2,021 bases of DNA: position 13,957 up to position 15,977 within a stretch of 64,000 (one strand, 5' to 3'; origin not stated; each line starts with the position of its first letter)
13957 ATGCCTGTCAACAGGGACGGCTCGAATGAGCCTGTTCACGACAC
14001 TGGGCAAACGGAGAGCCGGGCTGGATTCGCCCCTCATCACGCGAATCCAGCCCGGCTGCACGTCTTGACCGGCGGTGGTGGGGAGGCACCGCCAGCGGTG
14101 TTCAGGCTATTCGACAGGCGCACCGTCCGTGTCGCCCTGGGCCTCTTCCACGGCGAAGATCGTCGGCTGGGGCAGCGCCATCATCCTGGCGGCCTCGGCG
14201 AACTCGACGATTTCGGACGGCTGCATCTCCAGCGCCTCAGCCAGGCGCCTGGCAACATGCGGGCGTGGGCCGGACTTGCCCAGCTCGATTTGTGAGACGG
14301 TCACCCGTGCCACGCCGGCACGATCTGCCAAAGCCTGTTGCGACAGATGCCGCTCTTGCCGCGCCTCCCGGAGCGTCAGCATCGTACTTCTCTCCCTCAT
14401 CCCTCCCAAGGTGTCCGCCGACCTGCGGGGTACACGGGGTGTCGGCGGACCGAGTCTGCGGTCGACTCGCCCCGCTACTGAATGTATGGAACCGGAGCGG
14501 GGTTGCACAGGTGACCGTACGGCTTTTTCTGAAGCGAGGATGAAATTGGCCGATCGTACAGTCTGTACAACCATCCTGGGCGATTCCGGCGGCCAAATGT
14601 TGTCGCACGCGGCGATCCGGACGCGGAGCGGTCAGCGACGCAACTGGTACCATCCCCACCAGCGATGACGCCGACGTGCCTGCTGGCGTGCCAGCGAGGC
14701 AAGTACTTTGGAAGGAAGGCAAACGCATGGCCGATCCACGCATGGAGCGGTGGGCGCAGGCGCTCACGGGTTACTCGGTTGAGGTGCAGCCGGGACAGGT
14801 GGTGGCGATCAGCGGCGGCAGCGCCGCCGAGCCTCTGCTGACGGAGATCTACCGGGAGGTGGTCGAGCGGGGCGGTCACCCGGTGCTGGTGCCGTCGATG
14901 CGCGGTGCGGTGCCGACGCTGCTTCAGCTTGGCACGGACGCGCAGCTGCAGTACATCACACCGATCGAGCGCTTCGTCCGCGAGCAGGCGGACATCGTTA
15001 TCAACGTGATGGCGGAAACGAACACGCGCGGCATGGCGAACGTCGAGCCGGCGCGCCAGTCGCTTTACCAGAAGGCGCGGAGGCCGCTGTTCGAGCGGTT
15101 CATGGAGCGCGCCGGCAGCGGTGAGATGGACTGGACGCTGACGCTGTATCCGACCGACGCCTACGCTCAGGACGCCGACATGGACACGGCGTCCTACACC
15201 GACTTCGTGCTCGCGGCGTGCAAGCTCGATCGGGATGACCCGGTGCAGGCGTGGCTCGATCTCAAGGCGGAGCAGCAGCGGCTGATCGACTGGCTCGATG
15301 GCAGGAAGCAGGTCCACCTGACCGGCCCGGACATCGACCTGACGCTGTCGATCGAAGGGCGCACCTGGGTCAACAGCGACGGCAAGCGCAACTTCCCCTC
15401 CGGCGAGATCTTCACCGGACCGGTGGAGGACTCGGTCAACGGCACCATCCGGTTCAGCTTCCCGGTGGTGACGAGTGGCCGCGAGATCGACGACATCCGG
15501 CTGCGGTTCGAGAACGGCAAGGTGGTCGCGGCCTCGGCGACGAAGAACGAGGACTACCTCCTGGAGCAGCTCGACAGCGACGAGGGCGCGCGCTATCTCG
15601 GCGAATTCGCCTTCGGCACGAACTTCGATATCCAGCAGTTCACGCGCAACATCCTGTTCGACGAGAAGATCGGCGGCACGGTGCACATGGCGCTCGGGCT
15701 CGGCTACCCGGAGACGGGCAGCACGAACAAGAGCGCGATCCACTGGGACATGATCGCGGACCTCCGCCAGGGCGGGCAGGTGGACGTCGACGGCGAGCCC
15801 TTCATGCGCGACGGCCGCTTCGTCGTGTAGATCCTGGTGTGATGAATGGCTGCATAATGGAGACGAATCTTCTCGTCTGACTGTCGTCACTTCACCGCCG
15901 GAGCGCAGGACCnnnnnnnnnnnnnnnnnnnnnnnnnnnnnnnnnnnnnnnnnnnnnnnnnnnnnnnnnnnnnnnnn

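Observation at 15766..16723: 893-bp low-GC HEPN two-gene cassette inserted in the 3' end of the M29 aminopeptidase gene, bounded by a 65-bp direct repeat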

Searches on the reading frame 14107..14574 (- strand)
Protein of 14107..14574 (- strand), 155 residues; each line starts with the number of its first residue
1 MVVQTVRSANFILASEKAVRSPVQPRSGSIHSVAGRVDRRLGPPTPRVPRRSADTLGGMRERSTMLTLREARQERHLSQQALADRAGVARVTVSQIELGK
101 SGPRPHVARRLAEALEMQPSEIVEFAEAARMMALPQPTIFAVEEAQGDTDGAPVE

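Call 5: search_protein_families(library=pfam, proteins=[window:14107-14574:-], max_evalue=1)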
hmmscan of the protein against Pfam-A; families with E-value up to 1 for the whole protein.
window:14107-14574:- (155 aa): 8 families
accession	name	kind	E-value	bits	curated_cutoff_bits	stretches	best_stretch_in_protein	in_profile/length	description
PF01381.28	HTH_3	-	1.8e-15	57.2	23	1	68-121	1-54/55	Helix-turn-helix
PF13560.12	HTH_31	-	7.3e-13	49.1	27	1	67-124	5-63/64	Helix-turn-helix domain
PF12844.13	HTH_19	-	3.9e-09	36.7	30.2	1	68-122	4-58/64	Helix-turn-helix domain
PF13443.12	HTH_26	-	6.8e-07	29.9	22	1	68-125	2-60/63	Cro/C1-type HTH DNA-binding domain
PF13413.12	HTH_25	-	0.00086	19.5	24.6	1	67-117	1-57/62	Helix-turn-helix domain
PF04545.22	Sigma70_r4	-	0.002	18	24.1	1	71-97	15-41/50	Sigma-70, region 4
PF13545.12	HTH_Crp_2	-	0.0022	18.4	27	1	72-96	18-42/70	Crp-like helix-turn-helix domain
PF13744.12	HTH_37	-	0.0077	16.5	27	1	65-100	20-55/80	Helix-turn-helix domain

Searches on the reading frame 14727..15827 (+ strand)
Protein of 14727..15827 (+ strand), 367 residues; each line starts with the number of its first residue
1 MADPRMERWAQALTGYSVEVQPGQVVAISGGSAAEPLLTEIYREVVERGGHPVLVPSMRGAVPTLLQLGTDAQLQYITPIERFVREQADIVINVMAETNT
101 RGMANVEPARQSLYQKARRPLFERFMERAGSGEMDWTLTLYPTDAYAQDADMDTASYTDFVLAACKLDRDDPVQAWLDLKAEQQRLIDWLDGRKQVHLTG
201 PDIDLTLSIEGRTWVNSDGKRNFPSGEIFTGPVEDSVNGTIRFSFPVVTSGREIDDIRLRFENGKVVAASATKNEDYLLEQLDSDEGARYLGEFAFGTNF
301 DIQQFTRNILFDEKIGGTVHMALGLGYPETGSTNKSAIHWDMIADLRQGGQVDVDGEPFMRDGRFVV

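Call 5: search_protein_families(library=pfam, proteins=[window:14727-15827:+], max_evalue=1)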
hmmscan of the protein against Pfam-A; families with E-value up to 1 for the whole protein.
window:14727-15827:+ (367 aa): 1 family
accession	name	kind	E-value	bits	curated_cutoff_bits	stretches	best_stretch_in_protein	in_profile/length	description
PF02073.20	Peptidase_M29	-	2.1e-89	300.6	27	1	4-365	3-406/406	Thermophilic metalloprotease (M29)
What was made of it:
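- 14727..15830 (+): M29 (thermophilic metalloprotease) aminopeptidase gene, intact, 367 aa. It is the conserved left flank of the hotspot. Pfam PF02073, 300 bits, profile positions 3-406 of 406 (call 5).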

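Call 7: search_protein_families(library=ncbifam, proteins=[window:14727-15827:+], max_evalue=1)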
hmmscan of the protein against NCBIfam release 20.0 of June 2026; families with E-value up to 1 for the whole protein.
window:14727-15827:+ (367 aa): 2 families
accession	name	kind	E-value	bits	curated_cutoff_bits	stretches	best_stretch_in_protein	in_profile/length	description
NF052250.1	PA0061_lipo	subfamily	0.044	13.9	55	1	160-187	11-40/136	PA0061/PA0062 family lipoprotein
NF000338.1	fomA_AB016934.1.gene6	equivalog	0.087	11.9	550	1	7-55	84-133/266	fosfomycin resistance kinase FomA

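Call 16: find_related_loci(query=window:14727-15827:+, collection=genome_contigs, flank=4000)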
Query window:14727-15827:+ (367 aa) in genome_contigs; peptide patterns used: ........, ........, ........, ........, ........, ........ (x = any residue, [..] = any of these).
235 stretches matched a pattern; 184 encode a relative of the query (tblastn E <= 1e-3); the best 80 are kept; 80 distinct loci.
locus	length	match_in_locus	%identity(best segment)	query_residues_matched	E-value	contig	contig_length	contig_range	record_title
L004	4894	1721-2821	83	1-367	0e+0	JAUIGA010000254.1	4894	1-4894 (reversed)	MAG: Chloroflexia bacterium isolate Co_bin.128 NODE_99641_length_4894_cov_0.928676, whole genome shotgun sequence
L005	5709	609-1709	83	1-367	0e+0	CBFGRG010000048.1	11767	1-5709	MAG TPA_asm: uncultured bacterium isolate SRR17295755_concoct_154 genome assembly, contig: ERZ23329302.4736, whole genom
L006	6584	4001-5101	78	1-367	0e+0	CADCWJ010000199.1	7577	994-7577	MAG: uncultured Thermomicrobiales bacterium isolate AVDCRST_MAG87 genome assembly, contig: k137_149834, whole genome sho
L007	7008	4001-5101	78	1-367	0e+0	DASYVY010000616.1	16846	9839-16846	MAG TPA_asm: Thermomicrobiales bacterium isolate SMAG_U6266 k141_561357, whole genome shotgun sequence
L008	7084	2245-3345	76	1-367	0e+0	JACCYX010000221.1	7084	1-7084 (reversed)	MAG: Chloroflexia bacterium isolate MGR_bin215 SD2897-2912_k127_6137026, whole genome shotgun sequence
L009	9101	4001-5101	77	1-367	0e+0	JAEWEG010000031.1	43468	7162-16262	MAG: Chloroflexota bacterium isolate OH_PBlB_136 k127_244635, whole genome shotgun sequence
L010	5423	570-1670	77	1-367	0e+0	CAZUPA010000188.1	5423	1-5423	MAG TPA_asm: uncultured Sphaerobacteraceae bacterium isolate SRP344714_co2_29 genome assembly, contig: NODE_39443_length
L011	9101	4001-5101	74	1-367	0e+0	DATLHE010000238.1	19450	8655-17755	MAG TPA_asm: Thermomicrobiales bacterium isolate SMAG_U13632 k141_166185, whole genome shotgun sequence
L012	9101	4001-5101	75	1-367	0e+0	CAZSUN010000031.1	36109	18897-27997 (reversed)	MAG TPA_asm: uncultured Sphaerobacteraceae bacterium isolate SRP344714_co2_131 genome assembly, contig: NODE_2801_length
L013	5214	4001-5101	74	1-367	0e+0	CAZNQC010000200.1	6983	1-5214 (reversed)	MAG TPA_asm: uncultured Sphaerobacteraceae bacterium isolate SRP344714_co1_164 genome assembly, contig: NODE_18727_lengt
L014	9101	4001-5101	73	1-367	0e+0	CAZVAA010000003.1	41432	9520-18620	MAG TPA_asm: uncultured Sphaerobacteraceae bacterium isolate SRP187154_co1_9 genome assembly, contig: NODE_763_length_41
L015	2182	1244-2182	86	1-313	0e+0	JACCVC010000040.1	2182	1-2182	MAG: Chloroflexia bacterium isolate MGR_bin116 SD2897-2912_k127_5590310, whole genome shotgun sequence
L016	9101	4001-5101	71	1-367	0e+0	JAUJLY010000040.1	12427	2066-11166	MAG: Thermomicrobiales bacterium isolate YPbin1 NODE_1332_length_12427_cov_8.089072, whole genome shotgun sequence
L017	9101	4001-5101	71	1-367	0e+0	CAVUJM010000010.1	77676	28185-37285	MAG: uncultured Chloroflexia bacterium isolate MFD01721.bin.3.252 genome assembly, contig: contig_20658, whole genome sh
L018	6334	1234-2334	72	1-367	0e+0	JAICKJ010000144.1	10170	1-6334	MAG: Thermomicrobiales bacterium isolate GZL_HY_2_bin.49 k141_2031038_length_10170_cov_13.0891, whole genome shotgun seq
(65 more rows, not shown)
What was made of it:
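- Many relatives are MAGs (call 16).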

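Call 30: find_related_loci(query=window:14727-15827:+, collection=metagenome_contigs, flank=6000)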
Query window:14727-15827:+ (367 aa) in metagenome_contigs; peptide patterns used: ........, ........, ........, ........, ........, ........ (x = any residue, [..] = any of these).
181 stretches matched a pattern; 116 encode a relative of the query (tblastn E <= 1e-3); the best 80 are kept; 80 distinct loci.
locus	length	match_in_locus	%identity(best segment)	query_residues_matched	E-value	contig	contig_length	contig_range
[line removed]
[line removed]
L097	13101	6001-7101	78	1-367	0e+0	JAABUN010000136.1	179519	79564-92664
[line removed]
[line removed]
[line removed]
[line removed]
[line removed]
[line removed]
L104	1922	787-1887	73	1-367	0e+0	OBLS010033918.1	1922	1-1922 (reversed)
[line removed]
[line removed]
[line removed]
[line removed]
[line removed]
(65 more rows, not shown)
